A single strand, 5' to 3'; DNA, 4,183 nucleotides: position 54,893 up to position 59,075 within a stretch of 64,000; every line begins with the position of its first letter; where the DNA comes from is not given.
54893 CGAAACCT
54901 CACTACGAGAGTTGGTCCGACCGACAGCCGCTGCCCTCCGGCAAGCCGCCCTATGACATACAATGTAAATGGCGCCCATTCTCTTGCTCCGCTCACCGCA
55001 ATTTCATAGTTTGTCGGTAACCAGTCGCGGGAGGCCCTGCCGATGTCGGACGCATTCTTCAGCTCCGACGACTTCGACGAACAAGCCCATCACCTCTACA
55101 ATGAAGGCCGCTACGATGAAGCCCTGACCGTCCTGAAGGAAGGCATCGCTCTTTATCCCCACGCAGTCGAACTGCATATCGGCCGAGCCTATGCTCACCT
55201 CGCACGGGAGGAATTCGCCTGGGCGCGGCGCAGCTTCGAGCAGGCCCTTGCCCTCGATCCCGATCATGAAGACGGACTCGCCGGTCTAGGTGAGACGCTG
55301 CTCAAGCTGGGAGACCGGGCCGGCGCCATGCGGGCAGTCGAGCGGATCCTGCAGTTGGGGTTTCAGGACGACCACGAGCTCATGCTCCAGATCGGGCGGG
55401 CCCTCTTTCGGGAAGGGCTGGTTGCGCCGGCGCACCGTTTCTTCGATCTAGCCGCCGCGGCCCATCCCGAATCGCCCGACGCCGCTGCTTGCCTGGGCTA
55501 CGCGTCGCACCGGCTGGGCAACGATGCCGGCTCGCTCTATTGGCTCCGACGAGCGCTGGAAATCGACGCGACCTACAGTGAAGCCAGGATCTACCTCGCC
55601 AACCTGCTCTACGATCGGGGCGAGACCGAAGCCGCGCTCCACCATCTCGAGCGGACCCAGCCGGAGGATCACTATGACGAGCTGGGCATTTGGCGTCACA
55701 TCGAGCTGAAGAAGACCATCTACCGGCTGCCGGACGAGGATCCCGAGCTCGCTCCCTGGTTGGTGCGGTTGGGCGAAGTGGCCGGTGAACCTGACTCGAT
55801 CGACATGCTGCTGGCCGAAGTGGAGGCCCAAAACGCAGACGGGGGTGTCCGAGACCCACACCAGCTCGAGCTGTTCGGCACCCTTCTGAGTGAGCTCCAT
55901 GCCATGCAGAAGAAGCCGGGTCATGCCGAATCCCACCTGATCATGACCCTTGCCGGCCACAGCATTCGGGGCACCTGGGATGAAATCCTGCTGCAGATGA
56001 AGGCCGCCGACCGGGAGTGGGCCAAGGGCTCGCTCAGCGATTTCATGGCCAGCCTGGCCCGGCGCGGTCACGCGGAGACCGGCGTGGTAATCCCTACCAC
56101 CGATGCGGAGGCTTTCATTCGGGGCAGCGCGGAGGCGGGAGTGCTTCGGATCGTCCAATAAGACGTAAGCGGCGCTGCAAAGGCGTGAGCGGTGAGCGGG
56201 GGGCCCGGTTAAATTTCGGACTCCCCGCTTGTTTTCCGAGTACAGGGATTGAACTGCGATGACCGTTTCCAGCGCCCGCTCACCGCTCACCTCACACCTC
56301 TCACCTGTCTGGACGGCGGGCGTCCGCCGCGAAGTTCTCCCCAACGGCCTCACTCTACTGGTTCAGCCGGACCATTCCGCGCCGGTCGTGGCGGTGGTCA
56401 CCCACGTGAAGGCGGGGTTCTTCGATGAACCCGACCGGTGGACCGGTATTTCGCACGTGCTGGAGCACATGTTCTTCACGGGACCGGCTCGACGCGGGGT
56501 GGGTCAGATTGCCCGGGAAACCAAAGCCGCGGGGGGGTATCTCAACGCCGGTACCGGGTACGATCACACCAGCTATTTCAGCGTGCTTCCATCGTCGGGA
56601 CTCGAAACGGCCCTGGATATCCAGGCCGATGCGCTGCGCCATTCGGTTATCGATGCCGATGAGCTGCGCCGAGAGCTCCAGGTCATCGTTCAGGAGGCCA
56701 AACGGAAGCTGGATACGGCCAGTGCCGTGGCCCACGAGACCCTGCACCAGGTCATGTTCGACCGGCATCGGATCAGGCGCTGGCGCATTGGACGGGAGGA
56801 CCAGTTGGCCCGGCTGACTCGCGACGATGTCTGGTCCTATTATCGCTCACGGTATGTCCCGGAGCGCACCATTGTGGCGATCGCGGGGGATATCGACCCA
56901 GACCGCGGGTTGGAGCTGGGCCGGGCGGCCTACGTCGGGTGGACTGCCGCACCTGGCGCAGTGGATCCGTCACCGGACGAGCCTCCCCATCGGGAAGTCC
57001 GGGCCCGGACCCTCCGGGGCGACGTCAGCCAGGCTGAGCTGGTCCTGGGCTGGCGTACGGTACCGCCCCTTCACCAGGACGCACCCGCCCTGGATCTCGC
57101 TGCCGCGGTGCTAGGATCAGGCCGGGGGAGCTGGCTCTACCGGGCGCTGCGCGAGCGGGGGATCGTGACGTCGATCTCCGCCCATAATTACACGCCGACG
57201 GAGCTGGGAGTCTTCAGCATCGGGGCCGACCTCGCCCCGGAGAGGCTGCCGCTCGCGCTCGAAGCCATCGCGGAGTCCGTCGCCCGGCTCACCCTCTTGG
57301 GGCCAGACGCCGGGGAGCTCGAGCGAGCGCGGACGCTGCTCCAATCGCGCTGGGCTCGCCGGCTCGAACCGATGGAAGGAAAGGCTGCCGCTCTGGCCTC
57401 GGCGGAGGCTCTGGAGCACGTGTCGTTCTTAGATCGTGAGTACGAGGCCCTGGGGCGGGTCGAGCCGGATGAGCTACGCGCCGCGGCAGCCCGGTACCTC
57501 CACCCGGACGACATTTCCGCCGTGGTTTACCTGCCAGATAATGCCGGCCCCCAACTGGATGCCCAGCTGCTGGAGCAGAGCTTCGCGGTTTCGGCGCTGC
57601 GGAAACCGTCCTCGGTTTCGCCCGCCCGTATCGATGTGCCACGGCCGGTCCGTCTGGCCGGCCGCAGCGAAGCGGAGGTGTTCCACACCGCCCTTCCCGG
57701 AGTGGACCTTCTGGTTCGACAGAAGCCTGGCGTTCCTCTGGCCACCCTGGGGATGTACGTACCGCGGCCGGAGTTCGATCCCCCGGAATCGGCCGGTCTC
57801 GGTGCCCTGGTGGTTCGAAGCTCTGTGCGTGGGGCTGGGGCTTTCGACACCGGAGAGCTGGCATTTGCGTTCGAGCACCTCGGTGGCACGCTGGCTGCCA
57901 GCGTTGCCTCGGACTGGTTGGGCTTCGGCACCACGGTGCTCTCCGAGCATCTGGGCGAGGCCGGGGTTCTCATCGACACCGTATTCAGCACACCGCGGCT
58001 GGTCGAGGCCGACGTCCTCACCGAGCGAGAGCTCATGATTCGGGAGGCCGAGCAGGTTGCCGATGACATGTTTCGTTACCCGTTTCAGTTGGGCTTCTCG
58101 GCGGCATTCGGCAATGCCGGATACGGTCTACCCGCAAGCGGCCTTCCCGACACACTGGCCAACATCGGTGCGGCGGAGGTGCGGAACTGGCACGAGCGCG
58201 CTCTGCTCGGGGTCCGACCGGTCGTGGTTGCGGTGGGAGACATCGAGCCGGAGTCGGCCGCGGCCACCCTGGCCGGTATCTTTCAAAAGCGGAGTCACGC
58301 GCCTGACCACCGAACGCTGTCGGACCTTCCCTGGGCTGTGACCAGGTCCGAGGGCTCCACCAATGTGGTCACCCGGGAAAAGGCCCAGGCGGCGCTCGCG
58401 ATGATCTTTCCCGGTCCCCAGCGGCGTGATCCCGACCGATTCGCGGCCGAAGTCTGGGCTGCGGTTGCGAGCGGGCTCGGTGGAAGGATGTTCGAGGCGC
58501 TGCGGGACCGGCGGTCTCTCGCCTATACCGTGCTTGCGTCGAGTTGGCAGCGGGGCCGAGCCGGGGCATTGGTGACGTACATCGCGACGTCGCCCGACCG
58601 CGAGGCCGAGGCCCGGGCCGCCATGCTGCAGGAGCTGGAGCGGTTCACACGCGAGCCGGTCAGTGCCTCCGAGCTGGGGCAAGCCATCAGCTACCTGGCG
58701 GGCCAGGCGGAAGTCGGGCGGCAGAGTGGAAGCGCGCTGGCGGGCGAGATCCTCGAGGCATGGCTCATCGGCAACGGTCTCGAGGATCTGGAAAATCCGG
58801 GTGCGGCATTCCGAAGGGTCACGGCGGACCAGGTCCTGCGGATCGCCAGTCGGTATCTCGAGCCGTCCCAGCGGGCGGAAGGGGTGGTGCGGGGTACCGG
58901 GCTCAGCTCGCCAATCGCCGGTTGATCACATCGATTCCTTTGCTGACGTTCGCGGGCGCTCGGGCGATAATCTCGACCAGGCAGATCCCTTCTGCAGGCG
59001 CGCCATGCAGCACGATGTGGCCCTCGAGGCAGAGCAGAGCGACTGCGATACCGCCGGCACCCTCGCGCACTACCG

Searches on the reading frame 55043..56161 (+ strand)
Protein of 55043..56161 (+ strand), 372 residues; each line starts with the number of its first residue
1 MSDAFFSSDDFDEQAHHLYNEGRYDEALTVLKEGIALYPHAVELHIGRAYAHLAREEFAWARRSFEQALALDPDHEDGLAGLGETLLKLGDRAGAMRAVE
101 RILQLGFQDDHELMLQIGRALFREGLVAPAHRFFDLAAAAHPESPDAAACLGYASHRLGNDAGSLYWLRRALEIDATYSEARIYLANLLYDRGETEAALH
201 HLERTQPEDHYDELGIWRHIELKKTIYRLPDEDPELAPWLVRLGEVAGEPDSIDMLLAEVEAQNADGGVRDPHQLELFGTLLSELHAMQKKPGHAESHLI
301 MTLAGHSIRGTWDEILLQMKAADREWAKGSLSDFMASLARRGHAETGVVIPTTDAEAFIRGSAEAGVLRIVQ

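Call 36: search_protein_families(library=ncbifam, proteins=[window:55043-56161:+], max_evalue=0.01)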
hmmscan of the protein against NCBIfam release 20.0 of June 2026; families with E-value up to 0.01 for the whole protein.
window:55043-56161:+ (372 aa): 19 families
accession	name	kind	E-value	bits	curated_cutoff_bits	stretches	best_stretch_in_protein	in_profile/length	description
TIGR02521.1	type_IV_pilW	equivalog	1e-17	64.5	154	2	41-206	30-196/234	type IV pilus biogenesis/stability protein PilW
TIGR02917.1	PEP_TPR_lipo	equivalog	5.7e-15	54.3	312.2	2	81-206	572-696/899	XrtA/PEP-CTERM system TPR-repeat protein PrsT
TIGR02552.1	LcrH_SycD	equivalog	1e-13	51.2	104.8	2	13-106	23-116/136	SycD/LcrH family type III secretion system chaperone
NF040959.1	MamA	equivalog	3.1e-13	49.6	200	2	12-104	41-133/204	magnetosome protein MamA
NF052415.1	T3SS_chap_SctY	equivalog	1.2e-09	38.6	70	1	49-134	13-100/106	type III secretion apparatus assembly chaperone SctY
NF033920.0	C39_PA2778_fam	equivalog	1.3e-09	37.8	150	1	9-105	157-253/255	PA2778 family cysteine peptidase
NF033762.1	social_mot_Tgl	equivalog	2.3e-08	33.7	225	1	114-205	34-126/252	social motility TPR repeat lipoprotein Tgl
TIGR00540.1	TPR_hemY_coli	hypoth_equivalog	8.7e-07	28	142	1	84-201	269-381/385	heme biosynthesis-associated TPR protein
NF008757.0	PRK11788.1-5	equivalog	4.4e-06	26.1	363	0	13-151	185-322/388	lipopolysaccharide assembly protein LapB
NF007302.0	PRK09782.1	equivalog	2.8e-05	22.3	1223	1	19-117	590-686/990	phage receptor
TIGR02795.1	tol_pal_ybgF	equivalog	6.3e-05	23.6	90.1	0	12-102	6-102/119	tol-pal system protein YbgF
NF008520.0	PRK11447.1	equivalog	0.00023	19.1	858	1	10-145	575-706/1157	cellulose synthase complex outer membrane protein BcsC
TIGR03939.1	PGA_TPR_OMP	equivalog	0.00031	19.1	366.65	1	15-118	127-229/800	poly-beta-1,6 N-acetyl-D-glucosamine export porin PgaA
NF047371.1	FlcA_CTERM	equivalog_domain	0.00066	18.3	300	0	13-104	443-535/646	periplasmic flagellar collar protein FlcA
NF008756.0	PRK11788.1-4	equivalog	0.00088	18.4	474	0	162-264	197-295/389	lipopolysaccharide assembly protein LapB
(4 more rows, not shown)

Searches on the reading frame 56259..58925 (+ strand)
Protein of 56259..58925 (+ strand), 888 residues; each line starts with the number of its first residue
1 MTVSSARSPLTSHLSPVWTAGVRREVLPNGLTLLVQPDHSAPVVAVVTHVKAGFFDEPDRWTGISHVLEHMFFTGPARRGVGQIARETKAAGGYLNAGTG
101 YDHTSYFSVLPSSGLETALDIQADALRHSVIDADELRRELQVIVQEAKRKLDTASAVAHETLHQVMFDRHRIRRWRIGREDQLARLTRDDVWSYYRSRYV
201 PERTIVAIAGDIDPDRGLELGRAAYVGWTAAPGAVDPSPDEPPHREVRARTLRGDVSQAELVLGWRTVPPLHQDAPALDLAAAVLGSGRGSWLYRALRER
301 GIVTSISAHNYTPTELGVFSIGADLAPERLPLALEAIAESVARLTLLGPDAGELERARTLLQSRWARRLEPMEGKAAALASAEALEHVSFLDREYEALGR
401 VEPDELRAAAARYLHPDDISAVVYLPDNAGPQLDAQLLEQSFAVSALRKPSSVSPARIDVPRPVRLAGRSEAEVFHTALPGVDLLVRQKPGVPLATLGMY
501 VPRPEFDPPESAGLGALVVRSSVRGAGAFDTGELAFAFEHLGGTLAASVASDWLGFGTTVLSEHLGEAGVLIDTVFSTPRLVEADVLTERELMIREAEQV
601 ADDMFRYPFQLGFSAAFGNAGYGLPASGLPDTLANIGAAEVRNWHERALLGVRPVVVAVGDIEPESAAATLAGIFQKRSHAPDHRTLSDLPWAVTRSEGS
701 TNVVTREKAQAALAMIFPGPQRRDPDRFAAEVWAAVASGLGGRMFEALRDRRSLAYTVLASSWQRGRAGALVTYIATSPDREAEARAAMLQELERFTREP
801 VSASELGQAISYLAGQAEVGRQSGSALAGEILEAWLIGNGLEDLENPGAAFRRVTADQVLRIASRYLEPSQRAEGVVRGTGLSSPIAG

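Call 35: search_protein_families(library=pfam, proteins=[window:56259-58925:+])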
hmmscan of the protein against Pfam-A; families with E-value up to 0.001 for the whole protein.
window:56259-58925:+ (888 aa): 2 families
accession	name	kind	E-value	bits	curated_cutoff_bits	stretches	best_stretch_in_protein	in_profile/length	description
PF05193.26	Peptidase_M16_C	-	6.7e-54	182.9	23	2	186-360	2-180/181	Peptidase M16 inactive domain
PF00675.25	Peptidase_M16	-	1.5e-26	93.5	22.3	1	35-171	4-140/149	Insulinase (Peptidase family M16)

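Call 36: search_protein_families(library=ncbifam, proteins=[window:56259-58925:+], max_evalue=0.01)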
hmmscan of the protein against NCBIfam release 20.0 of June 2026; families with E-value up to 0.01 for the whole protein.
window:56259-58925:+ (888 aa): 4 families
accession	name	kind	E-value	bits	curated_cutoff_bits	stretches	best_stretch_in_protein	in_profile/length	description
NF047422.1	YfmF_fam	equivalog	1.2e-27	96.9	285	2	582-865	120-400/412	EF-P 5-aminopentanol modification-associated protein YfmF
TIGR02110.1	PQQ_syn_pqqF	equivalog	8.9e-23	80.9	320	1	23-210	1-192/697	pyrroloquinoline quinone biosynthesis protein PqqF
NF011681.0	PRK15101.1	equivalog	7.2e-12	44.1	765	1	27-146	49-169/961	pitrilysin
NF047421.1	YfmH_fam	equivalog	2.1e-11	43.7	250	1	62-422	60-419/425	EF-P 5-aminopentanol modification-associated protein YfmH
